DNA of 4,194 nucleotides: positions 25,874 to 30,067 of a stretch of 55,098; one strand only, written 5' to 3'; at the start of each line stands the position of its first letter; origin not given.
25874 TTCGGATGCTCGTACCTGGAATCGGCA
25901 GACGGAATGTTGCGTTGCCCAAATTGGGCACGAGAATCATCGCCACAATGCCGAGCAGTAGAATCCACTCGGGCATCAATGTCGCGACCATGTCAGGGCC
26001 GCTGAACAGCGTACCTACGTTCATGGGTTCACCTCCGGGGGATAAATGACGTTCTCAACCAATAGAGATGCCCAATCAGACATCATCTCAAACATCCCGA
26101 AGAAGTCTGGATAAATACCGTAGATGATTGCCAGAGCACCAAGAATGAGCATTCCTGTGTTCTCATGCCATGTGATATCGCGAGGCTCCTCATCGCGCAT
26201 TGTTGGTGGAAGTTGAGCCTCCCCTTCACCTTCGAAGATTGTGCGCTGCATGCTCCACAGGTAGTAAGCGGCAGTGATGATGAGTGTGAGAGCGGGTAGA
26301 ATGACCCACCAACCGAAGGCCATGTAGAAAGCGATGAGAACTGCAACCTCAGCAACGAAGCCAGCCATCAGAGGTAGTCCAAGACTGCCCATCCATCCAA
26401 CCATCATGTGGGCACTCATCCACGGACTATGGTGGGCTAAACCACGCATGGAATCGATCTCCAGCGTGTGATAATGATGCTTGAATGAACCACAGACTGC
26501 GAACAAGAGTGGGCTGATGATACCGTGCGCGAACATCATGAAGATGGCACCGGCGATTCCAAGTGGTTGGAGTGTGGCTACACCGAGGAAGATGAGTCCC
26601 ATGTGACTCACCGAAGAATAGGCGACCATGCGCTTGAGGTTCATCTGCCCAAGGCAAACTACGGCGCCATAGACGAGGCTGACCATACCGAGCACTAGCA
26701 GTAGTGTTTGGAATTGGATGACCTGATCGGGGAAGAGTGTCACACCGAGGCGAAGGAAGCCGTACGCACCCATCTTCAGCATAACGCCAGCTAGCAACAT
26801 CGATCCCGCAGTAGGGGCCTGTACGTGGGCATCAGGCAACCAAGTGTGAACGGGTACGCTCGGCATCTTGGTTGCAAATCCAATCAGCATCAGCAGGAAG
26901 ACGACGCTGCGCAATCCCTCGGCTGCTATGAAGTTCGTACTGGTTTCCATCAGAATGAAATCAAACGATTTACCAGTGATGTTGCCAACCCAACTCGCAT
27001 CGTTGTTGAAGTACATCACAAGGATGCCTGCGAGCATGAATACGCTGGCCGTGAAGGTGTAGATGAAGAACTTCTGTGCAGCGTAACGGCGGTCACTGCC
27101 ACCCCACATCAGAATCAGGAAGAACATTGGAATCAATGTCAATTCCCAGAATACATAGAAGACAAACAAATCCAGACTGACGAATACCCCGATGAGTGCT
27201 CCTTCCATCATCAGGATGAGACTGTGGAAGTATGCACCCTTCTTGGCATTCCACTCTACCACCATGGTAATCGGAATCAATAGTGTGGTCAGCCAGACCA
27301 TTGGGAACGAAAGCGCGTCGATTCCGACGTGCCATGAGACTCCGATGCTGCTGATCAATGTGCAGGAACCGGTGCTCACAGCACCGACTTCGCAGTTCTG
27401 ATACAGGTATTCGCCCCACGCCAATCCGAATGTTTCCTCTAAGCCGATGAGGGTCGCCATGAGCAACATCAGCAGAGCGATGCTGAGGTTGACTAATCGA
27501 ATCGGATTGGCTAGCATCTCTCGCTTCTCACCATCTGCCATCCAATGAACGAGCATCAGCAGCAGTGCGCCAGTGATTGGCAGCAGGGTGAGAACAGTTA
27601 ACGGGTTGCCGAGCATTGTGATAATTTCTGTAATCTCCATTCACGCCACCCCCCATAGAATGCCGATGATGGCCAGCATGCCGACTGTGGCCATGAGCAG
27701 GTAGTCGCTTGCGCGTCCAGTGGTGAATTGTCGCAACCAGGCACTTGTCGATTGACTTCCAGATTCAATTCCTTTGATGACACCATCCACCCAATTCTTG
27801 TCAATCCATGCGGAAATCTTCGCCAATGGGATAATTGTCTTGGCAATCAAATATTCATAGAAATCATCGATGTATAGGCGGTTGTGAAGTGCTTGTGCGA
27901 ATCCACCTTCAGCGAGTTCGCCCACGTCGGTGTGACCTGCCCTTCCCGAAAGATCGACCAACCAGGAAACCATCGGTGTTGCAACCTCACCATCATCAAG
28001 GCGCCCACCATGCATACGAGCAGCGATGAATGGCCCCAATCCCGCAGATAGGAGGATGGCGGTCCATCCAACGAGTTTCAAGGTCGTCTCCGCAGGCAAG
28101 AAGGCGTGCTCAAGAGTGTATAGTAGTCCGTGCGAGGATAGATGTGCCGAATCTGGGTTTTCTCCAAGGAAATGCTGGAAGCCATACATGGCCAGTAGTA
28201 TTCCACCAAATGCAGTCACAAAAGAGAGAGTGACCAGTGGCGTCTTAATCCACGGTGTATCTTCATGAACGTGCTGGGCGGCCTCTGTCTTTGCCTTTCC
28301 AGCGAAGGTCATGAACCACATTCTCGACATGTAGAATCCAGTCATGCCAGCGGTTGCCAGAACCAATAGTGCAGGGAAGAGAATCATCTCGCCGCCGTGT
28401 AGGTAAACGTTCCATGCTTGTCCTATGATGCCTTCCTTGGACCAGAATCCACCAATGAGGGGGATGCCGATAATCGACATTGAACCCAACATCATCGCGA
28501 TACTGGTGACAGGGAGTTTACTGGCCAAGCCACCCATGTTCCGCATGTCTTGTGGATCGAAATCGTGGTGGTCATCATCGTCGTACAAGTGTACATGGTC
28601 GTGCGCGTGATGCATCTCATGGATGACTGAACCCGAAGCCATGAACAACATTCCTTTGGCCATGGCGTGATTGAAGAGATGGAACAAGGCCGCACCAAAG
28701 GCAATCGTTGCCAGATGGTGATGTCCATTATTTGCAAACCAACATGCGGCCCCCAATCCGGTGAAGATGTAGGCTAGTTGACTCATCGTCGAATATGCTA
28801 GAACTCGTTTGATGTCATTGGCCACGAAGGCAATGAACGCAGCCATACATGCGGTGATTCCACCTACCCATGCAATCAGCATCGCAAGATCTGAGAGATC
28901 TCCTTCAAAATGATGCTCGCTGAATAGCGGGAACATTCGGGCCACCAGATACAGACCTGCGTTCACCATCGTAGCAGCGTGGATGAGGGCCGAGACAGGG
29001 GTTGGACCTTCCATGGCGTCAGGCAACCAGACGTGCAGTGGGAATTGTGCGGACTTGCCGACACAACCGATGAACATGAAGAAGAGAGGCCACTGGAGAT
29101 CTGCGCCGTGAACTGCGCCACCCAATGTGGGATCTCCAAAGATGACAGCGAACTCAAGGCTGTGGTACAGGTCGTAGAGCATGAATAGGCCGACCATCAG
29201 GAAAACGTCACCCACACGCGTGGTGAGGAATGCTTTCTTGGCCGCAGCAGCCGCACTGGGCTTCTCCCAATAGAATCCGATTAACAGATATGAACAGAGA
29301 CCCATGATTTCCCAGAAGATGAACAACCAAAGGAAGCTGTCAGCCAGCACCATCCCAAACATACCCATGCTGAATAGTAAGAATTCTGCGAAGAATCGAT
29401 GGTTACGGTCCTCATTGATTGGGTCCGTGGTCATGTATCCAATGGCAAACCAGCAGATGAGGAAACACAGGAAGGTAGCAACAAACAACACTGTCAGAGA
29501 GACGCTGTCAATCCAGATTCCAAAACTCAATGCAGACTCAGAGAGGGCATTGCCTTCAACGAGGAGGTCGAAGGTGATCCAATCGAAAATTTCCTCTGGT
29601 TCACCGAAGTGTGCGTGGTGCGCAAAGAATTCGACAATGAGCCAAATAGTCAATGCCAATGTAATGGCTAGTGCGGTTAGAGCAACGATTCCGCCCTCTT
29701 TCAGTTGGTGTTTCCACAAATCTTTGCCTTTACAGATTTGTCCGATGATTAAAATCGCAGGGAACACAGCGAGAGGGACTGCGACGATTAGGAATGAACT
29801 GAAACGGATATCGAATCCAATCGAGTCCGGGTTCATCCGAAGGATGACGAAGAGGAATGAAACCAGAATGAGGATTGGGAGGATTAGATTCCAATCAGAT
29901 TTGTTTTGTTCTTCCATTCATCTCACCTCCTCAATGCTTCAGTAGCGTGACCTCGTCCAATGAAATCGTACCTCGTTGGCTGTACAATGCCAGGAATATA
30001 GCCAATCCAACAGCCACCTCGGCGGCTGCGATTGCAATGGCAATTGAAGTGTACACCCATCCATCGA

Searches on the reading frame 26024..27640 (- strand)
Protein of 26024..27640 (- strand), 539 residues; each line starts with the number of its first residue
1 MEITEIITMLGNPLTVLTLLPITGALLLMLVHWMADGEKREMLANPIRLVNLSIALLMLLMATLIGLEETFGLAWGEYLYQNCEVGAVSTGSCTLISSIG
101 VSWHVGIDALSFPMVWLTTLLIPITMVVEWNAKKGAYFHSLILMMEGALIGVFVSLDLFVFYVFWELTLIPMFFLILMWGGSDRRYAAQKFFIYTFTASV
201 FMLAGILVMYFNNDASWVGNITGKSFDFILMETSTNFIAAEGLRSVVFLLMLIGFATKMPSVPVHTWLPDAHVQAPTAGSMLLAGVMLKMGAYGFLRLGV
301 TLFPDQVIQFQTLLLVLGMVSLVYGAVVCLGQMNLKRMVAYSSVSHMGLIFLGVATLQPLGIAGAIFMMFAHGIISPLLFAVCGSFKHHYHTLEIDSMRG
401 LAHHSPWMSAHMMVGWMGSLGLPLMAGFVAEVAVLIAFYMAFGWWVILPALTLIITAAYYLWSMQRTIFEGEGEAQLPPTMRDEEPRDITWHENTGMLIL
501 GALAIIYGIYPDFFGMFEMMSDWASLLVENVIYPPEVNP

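Call 68: search_protein_families(library=pfam, proteins=[window:26024-27640:-], max_evalue=0.00001)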
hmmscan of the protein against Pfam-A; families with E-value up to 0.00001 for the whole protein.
window:26024-27640:- (539 aa): 1 family
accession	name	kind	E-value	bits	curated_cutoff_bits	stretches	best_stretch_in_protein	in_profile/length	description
PF00361.26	Proton_antipo_M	-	2.8e-70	237.3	21.5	1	155-449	1-286/294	NADH:quinone oxidoreductase/Mrp antiporter, TM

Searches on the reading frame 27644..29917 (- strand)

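Call 68: search_protein_families(library=pfam, proteins=[window:27644-29917:-], max_evalue=0.00001)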
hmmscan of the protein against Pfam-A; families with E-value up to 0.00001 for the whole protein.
window:27644-29917:- (758 aa): 2 families
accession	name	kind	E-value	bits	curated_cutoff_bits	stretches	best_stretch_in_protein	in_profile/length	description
PF00361.26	Proton_antipo_M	-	7e-69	232.7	21.5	1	192-507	1-281/294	NADH:quinone oxidoreductase/Mrp antiporter, TM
PF00662.26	Proton_antipo_N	-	5.7e-10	39.4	24.5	1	128-176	7-51/51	NADH-Ubiquinone oxidoreductase (complex I), chain 5 N-terminus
